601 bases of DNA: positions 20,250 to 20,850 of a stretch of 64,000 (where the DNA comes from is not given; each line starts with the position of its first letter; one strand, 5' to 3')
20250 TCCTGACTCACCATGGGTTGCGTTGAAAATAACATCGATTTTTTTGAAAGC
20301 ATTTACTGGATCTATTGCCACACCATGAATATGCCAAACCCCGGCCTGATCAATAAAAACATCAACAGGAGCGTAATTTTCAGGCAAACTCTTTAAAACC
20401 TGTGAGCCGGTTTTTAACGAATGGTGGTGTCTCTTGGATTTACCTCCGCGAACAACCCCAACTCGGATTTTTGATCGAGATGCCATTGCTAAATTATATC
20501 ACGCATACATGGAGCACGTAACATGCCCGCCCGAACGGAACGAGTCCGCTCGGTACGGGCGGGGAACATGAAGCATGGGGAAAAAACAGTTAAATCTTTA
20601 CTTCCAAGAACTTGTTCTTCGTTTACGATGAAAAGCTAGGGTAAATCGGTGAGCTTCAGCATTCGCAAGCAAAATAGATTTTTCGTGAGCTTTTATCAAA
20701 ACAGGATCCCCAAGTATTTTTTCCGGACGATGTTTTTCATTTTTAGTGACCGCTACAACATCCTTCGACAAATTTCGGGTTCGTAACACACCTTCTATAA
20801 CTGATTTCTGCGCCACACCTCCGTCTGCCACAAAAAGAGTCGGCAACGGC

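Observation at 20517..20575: GC-rich REP-like hairpin elements at gene 3' ends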

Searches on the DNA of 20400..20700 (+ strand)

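Call 19: search_rna_families(source=window, start=20400, end=20700, threshold=evalue, max_evalue=10, show_alignments=3)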
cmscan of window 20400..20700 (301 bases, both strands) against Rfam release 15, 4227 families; matches with E-value up to 10: 2.
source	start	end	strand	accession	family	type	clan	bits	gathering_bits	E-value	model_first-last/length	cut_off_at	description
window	20564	20611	-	RF00581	SNORD12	Gene; snRNA; snoRNA; CD-box;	CL00044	15.4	43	2.4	1-90/90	no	Small nucleolar SNORD12/SNORD106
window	20400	20422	+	RF02051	STnc450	Gene; sRNA;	-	13.5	37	2.8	35-57/57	5'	Enterobacterial sRNA STnc450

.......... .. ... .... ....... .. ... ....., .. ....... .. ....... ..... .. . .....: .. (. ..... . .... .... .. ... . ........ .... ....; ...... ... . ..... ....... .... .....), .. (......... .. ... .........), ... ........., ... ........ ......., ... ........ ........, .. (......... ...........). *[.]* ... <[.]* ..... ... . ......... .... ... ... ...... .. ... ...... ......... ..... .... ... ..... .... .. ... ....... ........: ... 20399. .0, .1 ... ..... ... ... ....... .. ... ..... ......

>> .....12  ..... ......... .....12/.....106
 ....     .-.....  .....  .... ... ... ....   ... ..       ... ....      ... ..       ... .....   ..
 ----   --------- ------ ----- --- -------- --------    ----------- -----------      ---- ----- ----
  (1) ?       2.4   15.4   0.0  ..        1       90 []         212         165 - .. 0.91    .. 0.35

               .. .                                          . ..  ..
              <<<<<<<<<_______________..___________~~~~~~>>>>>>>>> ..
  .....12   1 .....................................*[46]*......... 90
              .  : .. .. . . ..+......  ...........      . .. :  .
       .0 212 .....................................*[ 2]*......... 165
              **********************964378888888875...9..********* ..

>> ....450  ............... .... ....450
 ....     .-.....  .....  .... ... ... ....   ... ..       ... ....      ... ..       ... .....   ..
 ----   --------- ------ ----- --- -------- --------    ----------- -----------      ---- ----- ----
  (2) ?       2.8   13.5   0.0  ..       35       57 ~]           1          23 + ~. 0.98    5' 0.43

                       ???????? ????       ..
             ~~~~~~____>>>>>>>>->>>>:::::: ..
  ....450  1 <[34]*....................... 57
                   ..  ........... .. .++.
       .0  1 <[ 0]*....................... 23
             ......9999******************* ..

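Call 50: build_rna_model(alignment_id=A3, structure=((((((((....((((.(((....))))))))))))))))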
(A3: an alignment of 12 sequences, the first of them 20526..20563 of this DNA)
Model R1 built from alignment A3 (12 sequences, 39 columns); structure: as given.
model positions 39; base pairs 15; branch points 0; effective number of sequences 4.12; information 1.4 bits per position. Calibrated on 0.2 Mb of random sequence (short: E-values are rough).
structure used (alignment columns):
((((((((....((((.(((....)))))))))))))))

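Call 51: search_with_rna_model(model_id=R1, source=window, filters=off, max_evalue=10, show_alignments=6)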
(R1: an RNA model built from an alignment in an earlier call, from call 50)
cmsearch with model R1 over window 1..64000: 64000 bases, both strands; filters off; matches with E-value up to 10: 26.
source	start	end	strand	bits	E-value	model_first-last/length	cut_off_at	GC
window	33489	33527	-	64.5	1.7e-13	1-39/39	no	0.72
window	20526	20563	+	64.2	2e-13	1-39/39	no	0.76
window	20526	20563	-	24.6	0.0014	1-39/39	no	0.76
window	33489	33527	+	21.4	0.0084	1-39/39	no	0.72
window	28054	28073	+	16.7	0.12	1-39/39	no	0.9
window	28054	28073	-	16.5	0.14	1-39/39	no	0.9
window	29978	30004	-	14.4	0.45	1-39/39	no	0.85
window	29978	30004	+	14.2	0.51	1-39/39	no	0.85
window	30507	30529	-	12.2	1.6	1-39/39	no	0.91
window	30507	30529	+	12.2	1.6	1-39/39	no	0.91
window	36937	36955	+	11.7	2.1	1-39/39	no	0.89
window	27937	27973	+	11.5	2.4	1-39/39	no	0.76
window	58053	58073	-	11.5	2.4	1-39/39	no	0.9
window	27937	27973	-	11.5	2.5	1-39/39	no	0.76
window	36937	36955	-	11.4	2.5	1-39/39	no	0.89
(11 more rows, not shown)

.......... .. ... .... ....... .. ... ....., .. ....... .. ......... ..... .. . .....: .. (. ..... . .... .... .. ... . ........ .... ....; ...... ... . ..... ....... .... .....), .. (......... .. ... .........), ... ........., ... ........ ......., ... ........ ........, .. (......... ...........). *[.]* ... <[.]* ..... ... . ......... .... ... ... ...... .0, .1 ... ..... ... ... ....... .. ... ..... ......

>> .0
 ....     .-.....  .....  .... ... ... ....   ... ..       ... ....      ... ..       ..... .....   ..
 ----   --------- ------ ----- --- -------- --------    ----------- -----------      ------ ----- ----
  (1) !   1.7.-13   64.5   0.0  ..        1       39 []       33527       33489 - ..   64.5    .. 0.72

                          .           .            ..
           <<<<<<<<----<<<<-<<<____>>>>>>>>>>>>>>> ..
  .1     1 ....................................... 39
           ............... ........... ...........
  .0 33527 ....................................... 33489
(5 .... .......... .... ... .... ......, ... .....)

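Call 52: search_with_rna_model(model_id=R1, sources=[L001, L002, L004, L012, L016, L018, L019, L021, L024, L025, L026, L029, L030, L031, L032], max_evalue=10)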
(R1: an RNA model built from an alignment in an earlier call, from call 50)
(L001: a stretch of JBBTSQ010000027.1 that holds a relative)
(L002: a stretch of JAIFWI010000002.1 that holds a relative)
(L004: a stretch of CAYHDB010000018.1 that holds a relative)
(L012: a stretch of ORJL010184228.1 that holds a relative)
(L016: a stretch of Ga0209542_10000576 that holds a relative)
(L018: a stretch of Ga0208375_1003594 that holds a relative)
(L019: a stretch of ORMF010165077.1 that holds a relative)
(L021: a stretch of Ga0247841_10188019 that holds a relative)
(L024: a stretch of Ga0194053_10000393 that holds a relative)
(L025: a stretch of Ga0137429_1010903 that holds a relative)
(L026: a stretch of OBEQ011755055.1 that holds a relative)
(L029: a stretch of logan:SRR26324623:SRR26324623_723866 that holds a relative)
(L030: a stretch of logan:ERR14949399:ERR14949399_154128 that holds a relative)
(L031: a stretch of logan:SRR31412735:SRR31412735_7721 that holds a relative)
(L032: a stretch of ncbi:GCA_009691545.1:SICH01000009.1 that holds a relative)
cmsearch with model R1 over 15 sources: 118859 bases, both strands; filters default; matches with E-value up to 10: 33.
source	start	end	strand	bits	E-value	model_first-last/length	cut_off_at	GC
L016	11225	11263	+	69.8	1.5e-14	1-39/39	no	0.74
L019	12791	12829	+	69.8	1.5e-14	1-39/39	no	0.74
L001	1058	1096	+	69.6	1.7e-14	1-39/39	no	0.77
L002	4364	4401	+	66.8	8.3e-14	1-39/39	no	0.79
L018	7958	7995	+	66.8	8.3e-14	1-39/39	no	0.79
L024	1605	1642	-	66.8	8.3e-14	1-39/39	no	0.79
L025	1157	1194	-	66.8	8.3e-14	1-39/39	no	0.79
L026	2373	2411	+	65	2.3e-13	1-39/39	no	0.72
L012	3846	3883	-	64.2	3.7e-13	1-39/39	no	0.76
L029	4247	4284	-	64.2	3.7e-13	1-39/39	no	0.76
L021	424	462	-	60.4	3.2e-12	1-39/39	no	0.67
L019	12433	12465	+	44.9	2.2e-08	1-39/39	no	0.76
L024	1135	1166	+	43.8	4.1e-08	1-39/39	no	0.78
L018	7010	7041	-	43.8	4.2e-08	1-39/39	no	0.75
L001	1058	1096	-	33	2e-05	1-39/39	no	0.77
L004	4154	4204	+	29.6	0.00014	1-39/39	no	0.67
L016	6115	6150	+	28.7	0.00024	1-39/39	no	0.67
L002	4364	4401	-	28.1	0.00034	1-39/39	no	0.79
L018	7958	7995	-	28.1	0.00034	1-39/39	no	0.79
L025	1157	1194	+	28.1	0.00034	1-39/39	no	0.79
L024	1605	1642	+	28.1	0.00034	1-39/39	no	0.79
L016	6115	6150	-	25.3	0.0017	1-39/39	no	0.67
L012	3846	3883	+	24.6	0.0025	1-39/39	no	0.76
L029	4247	4284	+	24.6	0.0025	1-39/39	no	0.76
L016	11225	11263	-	24.4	0.0027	1-39/39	no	0.74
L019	12791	12829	-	24.4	0.0027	1-39/39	no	0.74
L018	7010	7041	+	22.9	0.0066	1-39/39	no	0.75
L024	1135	1166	-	22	0.011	1-39/39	no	0.78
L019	12433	12465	-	21.8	0.012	1-39/39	no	0.76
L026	2373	2411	-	19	0.062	1-39/39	no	0.72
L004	4142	4204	-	18.9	0.064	1-39/39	no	0.7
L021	424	462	+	12.4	2.6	1-39/39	no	0.67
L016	8723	8751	-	11.8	3.7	7-33/39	no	0.55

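Call 60: search_with_rna_model(model_id=R1, sources=[window, L001, L002, L004, L012, L016, L018, L019, L021, L024, L025, L026], max_evalue=1e-7, make_alignment=true)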
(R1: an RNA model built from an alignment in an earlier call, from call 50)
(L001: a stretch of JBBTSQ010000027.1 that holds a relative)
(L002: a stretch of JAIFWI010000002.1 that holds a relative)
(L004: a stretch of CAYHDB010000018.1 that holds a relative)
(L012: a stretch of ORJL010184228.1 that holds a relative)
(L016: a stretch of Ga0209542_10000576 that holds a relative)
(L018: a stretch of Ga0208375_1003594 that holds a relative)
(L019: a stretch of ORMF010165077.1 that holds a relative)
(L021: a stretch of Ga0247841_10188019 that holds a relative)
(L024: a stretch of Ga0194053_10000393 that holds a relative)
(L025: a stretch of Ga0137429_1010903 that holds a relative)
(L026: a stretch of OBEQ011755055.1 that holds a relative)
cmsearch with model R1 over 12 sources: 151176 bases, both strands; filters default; matches with E-value up to 1e-7: 15.
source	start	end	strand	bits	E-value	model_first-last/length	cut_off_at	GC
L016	11225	11263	+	69.8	1.9e-14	1-39/39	no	0.74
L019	12791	12829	+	69.8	1.9e-14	1-39/39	no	0.74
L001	1058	1096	+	69.6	2.1e-14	1-39/39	no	0.77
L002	4364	4401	+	66.8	1.1e-13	1-39/39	no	0.79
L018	7958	7995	+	66.8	1.1e-13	1-39/39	no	0.79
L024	1605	1642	-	66.8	1.1e-13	1-39/39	no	0.79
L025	1157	1194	-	66.8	1.1e-13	1-39/39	no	0.79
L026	2373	2411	+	65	2.9e-13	1-39/39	no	0.72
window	33489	33527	-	64.5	4e-13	1-39/39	no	0.72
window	20526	20563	+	64.2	4.8e-13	1-39/39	no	0.76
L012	3846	3883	-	64.2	4.8e-13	1-39/39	no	0.76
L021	424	462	-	60.4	4.1e-12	1-39/39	no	0.67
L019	12433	12465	+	44.9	2.9e-08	1-39/39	no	0.76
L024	1135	1166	+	43.8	5.2e-08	1-39/39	no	0.78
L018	7010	7041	-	43.8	5.3e-08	1-39/39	no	0.75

Alignment A4: 15 matches aligned to the model, 41 columns, each read 5' to 3' on its own strand. Consensus structure (alignment columns), stored with it:
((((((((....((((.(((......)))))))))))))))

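Call 90: search_with_rna_model(model_id=R1, sources=[L033, L034, L035], max_evalue=1, show_alignments=5)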
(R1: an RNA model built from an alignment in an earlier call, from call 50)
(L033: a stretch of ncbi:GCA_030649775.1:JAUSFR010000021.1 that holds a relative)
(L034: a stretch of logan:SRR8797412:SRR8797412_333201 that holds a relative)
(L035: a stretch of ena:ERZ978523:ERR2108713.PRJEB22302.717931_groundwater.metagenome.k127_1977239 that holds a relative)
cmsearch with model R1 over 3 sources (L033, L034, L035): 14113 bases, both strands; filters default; matches with E-value up to 1: 4.
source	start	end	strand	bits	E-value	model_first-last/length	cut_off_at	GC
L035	885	923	+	53.2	2.3e-11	1-39/39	no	0.72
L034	1167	1199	+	40.1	4.3e-08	1-39/39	no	0.76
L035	885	923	-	32.2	3.8e-06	1-39/39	no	0.72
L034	1167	1199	-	21.7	0.0016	1-39/39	no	0.76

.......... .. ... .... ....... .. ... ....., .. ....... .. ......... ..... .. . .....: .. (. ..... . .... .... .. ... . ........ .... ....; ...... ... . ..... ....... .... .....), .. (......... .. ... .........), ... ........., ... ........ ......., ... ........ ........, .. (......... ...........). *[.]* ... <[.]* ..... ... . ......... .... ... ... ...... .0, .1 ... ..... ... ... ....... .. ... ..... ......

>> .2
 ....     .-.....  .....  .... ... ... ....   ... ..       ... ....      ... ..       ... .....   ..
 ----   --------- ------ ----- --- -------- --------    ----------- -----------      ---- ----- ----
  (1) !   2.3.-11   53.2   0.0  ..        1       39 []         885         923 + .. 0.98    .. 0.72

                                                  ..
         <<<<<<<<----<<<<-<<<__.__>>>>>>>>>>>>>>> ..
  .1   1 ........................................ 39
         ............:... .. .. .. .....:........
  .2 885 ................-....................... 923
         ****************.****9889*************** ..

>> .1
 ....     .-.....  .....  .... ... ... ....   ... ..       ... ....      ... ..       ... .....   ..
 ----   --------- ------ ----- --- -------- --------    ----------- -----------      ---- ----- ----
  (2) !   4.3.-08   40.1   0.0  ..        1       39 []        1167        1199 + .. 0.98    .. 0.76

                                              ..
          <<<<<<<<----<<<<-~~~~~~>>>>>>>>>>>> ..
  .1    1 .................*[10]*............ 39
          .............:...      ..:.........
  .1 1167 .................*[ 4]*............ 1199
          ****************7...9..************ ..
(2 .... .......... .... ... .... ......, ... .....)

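Call 97: search_with_rna_model(model_id=R1, sources=[L036, L037, L038, L039, L040, L041, L042, L043], max_evalue=1)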
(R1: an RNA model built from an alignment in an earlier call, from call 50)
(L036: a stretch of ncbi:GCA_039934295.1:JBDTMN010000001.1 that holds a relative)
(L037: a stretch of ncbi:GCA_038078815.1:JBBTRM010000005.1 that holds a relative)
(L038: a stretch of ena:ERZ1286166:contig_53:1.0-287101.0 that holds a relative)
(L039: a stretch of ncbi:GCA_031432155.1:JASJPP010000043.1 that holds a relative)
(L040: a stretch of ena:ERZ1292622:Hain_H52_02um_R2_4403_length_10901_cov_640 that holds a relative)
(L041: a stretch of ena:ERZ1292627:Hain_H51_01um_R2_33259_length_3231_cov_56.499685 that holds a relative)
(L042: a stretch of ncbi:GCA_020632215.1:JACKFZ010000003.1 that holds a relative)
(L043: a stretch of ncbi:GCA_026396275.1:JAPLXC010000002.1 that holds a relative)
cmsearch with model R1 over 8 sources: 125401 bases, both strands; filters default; matches with E-value up to 1: 20.
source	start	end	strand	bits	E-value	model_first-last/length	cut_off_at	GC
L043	9953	9987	+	44.1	3.9e-08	1-39/39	no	0.74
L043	10330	10364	+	44.1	3.9e-08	1-39/39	no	0.74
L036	9949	9984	+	37.4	1.7e-06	1-39/39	no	0.67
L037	9949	9984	+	34.7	8.2e-06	1-39/39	no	0.72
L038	9949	9984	+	34.7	8.2e-06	1-39/39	no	0.72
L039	4525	4560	+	34.7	8.2e-06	1-39/39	no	0.72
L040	56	91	+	34.7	8.2e-06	1-39/39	no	0.72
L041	2516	2551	+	34.7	8.2e-06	1-39/39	no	0.72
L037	9949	9984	-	34.6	8.4e-06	1-39/39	no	0.72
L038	9949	9984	-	34.6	8.4e-06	1-39/39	no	0.72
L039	4525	4560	-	34.6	8.4e-06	1-39/39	no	0.72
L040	56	91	-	34.6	8.4e-06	1-39/39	no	0.72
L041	2516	2551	-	34.6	8.4e-06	1-39/39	no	0.72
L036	12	47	-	34.3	1e-05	1-39/39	no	0.78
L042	9950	9985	+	29.4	0.00017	1-39/39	no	0.78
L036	9949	9984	-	26.8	0.00076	1-39/39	no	0.67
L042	9950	9985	-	25.9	0.0012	1-39/39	no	0.78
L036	12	47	+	24.4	0.0029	1-39/39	no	0.78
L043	9953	9987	-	23.5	0.0049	1-39/39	no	0.74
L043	10330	10364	-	23.5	0.0049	1-39/39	no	0.74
